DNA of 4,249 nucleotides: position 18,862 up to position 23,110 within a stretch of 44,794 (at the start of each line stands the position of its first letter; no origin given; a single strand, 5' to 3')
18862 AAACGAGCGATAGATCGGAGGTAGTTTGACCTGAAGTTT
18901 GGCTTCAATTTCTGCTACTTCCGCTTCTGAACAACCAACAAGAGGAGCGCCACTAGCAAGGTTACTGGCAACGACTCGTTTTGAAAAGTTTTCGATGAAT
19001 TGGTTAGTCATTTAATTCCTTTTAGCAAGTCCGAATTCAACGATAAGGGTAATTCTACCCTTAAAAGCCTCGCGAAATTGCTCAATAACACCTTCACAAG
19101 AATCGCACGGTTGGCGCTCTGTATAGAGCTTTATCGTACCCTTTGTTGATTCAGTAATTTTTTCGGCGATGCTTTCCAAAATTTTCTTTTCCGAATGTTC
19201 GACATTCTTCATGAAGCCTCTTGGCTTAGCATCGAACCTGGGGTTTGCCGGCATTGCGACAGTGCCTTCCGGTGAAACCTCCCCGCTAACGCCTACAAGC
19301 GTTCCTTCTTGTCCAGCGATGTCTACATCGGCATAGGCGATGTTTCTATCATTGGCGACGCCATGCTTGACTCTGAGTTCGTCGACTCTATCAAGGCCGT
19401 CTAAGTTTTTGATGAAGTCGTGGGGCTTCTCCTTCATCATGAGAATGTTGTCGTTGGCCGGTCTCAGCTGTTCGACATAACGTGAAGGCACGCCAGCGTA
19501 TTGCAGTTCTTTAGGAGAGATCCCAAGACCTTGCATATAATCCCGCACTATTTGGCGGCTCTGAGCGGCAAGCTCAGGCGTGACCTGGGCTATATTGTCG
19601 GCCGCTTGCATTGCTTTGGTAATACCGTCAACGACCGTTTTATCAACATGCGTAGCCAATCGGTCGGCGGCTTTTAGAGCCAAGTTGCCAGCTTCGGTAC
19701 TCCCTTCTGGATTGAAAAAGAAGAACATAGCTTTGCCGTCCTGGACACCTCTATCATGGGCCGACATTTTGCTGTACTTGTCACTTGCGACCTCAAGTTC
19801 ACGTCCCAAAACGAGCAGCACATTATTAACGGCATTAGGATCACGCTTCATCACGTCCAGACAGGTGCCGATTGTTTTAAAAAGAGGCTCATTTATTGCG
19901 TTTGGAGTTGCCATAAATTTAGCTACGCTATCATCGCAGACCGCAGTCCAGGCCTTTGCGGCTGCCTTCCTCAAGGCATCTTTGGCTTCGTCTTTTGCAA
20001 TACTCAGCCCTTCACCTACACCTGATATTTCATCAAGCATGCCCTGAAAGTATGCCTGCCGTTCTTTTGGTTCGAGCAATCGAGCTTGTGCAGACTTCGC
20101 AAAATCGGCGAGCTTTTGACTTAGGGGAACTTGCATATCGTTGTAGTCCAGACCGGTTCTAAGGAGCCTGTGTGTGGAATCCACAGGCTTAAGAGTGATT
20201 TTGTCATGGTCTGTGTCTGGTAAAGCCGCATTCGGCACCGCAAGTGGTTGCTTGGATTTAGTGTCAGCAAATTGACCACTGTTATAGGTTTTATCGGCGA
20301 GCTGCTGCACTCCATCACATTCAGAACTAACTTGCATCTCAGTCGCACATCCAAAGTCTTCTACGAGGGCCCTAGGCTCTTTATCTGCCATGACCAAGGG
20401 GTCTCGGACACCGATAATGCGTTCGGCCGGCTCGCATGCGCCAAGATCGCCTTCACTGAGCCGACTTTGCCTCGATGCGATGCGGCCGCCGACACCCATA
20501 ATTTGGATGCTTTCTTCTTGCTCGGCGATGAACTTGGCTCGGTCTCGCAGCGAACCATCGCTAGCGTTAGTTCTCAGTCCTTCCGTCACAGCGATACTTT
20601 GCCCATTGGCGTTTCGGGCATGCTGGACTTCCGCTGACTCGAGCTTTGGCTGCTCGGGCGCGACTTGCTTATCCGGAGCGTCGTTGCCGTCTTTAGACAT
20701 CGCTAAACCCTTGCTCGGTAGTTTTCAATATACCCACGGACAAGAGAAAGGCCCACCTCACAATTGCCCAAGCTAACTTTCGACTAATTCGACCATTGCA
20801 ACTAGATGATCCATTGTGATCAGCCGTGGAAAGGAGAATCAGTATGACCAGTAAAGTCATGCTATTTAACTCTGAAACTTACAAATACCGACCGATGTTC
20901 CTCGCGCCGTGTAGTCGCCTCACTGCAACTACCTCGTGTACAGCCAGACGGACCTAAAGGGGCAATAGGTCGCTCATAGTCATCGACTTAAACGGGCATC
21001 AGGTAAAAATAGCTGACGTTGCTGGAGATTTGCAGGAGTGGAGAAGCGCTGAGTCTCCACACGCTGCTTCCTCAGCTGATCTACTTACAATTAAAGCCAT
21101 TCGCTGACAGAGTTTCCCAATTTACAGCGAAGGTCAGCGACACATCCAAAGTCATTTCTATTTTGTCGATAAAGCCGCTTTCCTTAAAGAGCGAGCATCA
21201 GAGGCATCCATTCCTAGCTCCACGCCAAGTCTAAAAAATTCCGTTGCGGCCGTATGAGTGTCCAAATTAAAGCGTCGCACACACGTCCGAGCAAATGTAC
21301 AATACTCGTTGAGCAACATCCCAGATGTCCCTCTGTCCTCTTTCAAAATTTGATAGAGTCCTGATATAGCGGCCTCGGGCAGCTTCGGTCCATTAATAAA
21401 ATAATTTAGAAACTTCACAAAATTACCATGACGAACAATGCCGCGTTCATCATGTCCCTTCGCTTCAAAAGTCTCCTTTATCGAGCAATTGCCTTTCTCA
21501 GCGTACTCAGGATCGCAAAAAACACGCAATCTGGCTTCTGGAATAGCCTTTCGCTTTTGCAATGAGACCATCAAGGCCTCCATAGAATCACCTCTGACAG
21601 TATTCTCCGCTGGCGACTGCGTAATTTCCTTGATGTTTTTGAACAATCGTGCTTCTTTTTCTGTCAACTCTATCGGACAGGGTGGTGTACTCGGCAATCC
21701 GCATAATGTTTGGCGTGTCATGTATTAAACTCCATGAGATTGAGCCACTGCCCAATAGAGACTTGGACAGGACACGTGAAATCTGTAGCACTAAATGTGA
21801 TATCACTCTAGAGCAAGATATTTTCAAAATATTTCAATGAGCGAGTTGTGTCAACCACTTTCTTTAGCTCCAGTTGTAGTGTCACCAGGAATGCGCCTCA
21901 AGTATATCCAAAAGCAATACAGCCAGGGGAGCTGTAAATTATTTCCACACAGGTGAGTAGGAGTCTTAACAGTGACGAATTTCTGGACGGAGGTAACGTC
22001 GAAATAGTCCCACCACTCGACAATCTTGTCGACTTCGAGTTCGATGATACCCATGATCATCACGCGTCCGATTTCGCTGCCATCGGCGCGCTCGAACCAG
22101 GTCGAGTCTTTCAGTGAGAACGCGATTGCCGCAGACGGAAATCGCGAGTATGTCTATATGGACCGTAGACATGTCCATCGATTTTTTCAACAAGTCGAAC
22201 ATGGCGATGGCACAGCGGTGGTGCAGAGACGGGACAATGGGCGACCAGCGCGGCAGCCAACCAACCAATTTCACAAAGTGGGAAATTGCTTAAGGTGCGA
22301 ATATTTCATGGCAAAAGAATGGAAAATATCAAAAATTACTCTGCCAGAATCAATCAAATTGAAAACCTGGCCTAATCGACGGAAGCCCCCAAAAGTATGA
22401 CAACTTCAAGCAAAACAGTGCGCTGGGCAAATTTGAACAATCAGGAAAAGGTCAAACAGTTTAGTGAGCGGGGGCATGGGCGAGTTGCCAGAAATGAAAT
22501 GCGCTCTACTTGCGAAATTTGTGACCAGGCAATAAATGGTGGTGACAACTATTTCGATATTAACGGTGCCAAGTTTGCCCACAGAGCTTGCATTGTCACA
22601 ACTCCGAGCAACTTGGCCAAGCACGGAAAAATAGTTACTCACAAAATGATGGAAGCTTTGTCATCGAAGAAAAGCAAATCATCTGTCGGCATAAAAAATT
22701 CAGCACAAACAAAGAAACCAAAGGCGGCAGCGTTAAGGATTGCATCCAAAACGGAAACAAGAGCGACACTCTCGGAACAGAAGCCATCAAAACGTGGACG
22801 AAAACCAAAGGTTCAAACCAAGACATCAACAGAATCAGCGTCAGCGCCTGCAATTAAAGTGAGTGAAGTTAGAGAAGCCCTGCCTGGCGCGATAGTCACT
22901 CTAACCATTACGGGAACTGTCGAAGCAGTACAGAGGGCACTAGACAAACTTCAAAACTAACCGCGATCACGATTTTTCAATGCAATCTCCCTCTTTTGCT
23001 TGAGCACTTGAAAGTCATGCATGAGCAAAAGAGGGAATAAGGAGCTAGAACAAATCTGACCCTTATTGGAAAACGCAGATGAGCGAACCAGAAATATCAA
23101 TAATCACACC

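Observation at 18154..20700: Deaminase-type polymorphic toxin with SUKH immunity, no recognisable delivery domain, and an extra Zn-ribbon gene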

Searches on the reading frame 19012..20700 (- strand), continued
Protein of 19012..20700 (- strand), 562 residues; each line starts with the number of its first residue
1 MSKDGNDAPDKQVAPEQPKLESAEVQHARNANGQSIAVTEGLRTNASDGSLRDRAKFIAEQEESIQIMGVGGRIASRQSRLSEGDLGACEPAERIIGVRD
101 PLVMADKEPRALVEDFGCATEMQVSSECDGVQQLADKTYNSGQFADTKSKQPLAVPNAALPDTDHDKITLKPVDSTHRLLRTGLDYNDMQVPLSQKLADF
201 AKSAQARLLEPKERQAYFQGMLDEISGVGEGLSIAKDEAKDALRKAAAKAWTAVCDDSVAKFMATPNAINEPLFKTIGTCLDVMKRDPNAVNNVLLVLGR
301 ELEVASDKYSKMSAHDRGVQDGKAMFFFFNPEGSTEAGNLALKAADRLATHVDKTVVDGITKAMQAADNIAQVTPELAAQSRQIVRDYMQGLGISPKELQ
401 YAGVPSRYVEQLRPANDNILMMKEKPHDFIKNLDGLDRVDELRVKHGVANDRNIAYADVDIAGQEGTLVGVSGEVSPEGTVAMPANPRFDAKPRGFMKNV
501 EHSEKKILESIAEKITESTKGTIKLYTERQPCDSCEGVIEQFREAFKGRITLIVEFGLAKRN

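Call 70: search_protein_families(library=pfam, proteins=[P0153, P0177, P0187, P0190, P0202, P0207, P0172, P0049, P0044, P0196], max_evalue=0.01)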
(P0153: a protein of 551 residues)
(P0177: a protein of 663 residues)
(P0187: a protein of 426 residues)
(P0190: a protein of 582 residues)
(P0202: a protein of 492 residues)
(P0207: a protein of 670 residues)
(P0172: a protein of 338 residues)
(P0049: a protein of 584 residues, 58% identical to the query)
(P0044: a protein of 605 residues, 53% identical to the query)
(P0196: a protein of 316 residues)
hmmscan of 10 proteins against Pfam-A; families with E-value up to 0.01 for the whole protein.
P0153 (551 aa): 1 family
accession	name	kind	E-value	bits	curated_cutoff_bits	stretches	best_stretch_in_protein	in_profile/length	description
PF21111.3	CDI_toxin_EC869_like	-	2.1e-10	41.3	27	1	430-519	16-104/123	CDI toxin restriction endonuclease-like domain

P0177 (663 aa): 0 families

P0187 (426 aa): 0 families

P0190 (582 aa): 0 families

P0202 (492 aa): 0 families

P0207 (670 aa): 0 families

P0172 (338 aa): 0 families

P0049 (584 aa): 0 families

P0044 (605 aa): 5 families
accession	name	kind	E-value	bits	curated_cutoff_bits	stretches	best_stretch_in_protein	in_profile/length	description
PF14424.12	Toxin-deaminase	-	2.1e-15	57.6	29.6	1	491-591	11-136/146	The BURPS668_1122 family of deaminases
PF14440.12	XOO_2897-deam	-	7.8e-05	23.2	27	1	543-603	27-87/101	Xanthomonas XOO_2897-like deaminase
PF18750.7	SNAD4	-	0.00026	21.5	27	1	543-589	30-77/130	Secreted Novel AID/APOBEC-like Deaminase 4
PF00383.29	dCMP_cyt_deam_1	-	0.0013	19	25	1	544-587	52-94/102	Cytidine and deoxycytidylate deaminase zinc-binding region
PF18778.7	NAD1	-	0.0017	18.9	27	1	543-598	48-104/175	Novel AID APOBEC clade 1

P0196 (316 aa): 0 families

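Call 80: search_protein_families(library=padloc, proteins=[window:19012-20700:-], max_evalue=0.01)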
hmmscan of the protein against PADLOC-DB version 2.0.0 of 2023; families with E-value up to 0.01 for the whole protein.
window:19012-20700:- (562 aa): 1 family
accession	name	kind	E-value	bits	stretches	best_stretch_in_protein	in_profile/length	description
PDLC03117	Specificity_I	-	0.0079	13.1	0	148-210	407-470/518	Type I specificity subunit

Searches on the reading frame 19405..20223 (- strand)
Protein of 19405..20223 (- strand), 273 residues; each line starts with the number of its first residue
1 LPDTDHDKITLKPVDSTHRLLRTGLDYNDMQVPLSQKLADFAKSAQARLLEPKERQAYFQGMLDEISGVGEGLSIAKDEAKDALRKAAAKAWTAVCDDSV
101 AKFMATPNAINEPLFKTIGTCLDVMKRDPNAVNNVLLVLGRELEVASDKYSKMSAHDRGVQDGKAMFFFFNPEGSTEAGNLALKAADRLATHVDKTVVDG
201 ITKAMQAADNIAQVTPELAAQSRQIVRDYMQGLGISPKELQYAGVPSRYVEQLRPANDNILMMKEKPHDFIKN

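Call 43: search_solved_structures(query=A2, max_evalue=10, show_alignments=0)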
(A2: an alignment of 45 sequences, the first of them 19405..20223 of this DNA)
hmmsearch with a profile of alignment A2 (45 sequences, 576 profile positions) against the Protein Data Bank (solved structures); distinct sequences matched with E-value up to 10: 0.

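Call 50: predict_structure(alignment_id=A2)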
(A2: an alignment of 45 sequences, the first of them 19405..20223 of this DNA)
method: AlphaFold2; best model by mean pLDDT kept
length: 273 residues; sequences in the alignment: 45
mean_pLDDT: 53.8   pTM: 0.32
mean pLDDT of the five models: 53.8, 53.0, 49.5, 47.2, 45.6
residues with pLDDT >= 90: 0; 70-90: 14; 50-70: 163; < 50: 96
segments of 3 or more residues with pLDDT < 50: 1-28, 169-200, 253-273
pLDDT, mean of each block of 10 residues (from residue 1): 36 36 43 69 65 70 62 59 53 52 53 52 63 61 65 70 57 39 36 44 54 57 63 63 60 43 34 36
secondary structure, 60 per line:
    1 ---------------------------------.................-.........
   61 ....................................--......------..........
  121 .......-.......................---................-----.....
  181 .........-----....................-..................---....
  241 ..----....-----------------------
elements in order: H34-50 H52-96 H99-104 H111-127 H129-151 H155-170 H176-189 H195-214 H216-233 H237-242 H247-250

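Call 78: fold_search(model_id=the predicted structure, library=pdb)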
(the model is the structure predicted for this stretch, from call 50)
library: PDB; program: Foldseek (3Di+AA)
matches with E <= 10: 11; with E <= 0.001: 0
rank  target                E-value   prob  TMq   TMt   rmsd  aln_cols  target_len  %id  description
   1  9dtr_S                2.6e+00  0.04  0.14  0.08  28.2       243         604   16  Structure of the yeast post-catalytic P complex spliceosome at 2.3 Angstrom resolution (released 2024-12-25)
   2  5nnv_A                4.6e+00  0.02  0.12  0.13  38.9       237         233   18  Structure of a Bacillus subtilis Smc coiled coil middle fragment (released 2017-06-21)
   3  3q7l_B                5.5e+00  0.03  0.14  0.17  19.8       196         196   18  Crystal structure of the E2 domain of amyloid precursor-like protein 1 (released 2011-06-29)
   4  8to0_D                6.9e+00  0.02  0.13  0.12  42.5       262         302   13  48-nm repeating structure of doublets from mouse sperm flagella (released 2023-11-01)
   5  8c6j_S                7.3e+00  0.01  0.13  0.08  28.8       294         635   12  Human spliceosomal PM5 C* complex (released 2023-07-12)
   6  4rd9_B                8.6e+00  0.03  0.14  0.20  23.0       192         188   19  X-RAY STRUCTURE OF THE APO FORM OF THE AMYLOID PRECURSOR PROTEIN-LIKE PROTEIN 1 (APLP1) E2 DOMAIN (released 2015-03-11)
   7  7sqc_1F               8.6e+00  0.02  0.12  0.15  32.6       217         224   16  Ciliary C1 central pair apparatus isolated from Chlamydomonas reinhardtii (released 2022-04-13)
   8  6bk8_L                8.6e+00  0.02  0.15  0.11  20.7       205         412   12  S. cerevisiae spliceosomal post-catalytic P complex (released 2018-02-21)
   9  1d9c_A                9.1e+00  0.02  0.11  0.21  19.4       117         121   16  BOVINE INTERFERON-GAMMA AT 2.0 ANGSTROMS (released 1999-11-10)
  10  8to0_F                9.1e+00  0.01  0.13  0.13  40.5       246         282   13  48-nm repeating structure of doublets from mouse sperm flagella (released 2023-11-01)
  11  4dvy                  9.7e+00  0.02  0.14  0.07  23.8       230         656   14  Crystal structure of the Helicobacter pylori CagA oncoprotein (released 2012-07-25)

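Call 90: find_related_loci(query=A2, collection=viral_contigs, flank=10000)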
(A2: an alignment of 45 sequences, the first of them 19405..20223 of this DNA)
Query A2 (273 aa) in viral_contigs; peptide patterns used: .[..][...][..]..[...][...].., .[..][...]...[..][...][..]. (x = any residue, [..] = any of these).
39 stretches matched a pattern, but none encodes a relative of the query by tblastn (E <= 1e-3).

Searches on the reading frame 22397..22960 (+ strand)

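Call 3: search_protein_families(library=pfam, proteins=[window:22397-22960:+], max_evalue=0.1)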
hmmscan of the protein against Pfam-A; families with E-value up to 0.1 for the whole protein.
window:22397-22960:+ (187 aa): 2 families
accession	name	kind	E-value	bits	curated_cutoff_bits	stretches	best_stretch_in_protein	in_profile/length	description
PF00936.24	BMC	-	0.0088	16.4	24.5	1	153-184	26-56/75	BMC domain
PF11960.13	DUF3474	-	0.058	14.1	27.8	1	80-163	26-111/138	Domain of unknown function (DUF3474)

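Call 4: search_protein_families(library=ncbifam, proteins=[window:22397-22960:+], max_evalue=0.1)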
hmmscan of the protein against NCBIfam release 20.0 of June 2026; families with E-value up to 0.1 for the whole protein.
window:22397-22960:+ (187 aa): 0 families

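Call 44: search_protein_families(library=phrogs, proteins=[window:22397-22960:+], max_evalue=0.01)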
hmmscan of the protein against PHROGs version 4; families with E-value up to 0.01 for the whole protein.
window:22397-22960:+ (187 aa): 1 family
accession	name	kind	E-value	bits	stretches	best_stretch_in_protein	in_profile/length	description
phrog_10625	-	unknown function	0.006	17.8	1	37-62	22-47/59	-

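Call 80: search_protein_families(library=padloc, proteins=[window:22397-22960:+], max_evalue=0.01)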
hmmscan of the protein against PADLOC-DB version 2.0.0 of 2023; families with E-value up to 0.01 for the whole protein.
window:22397-22960:+ (187 aa): 0 families
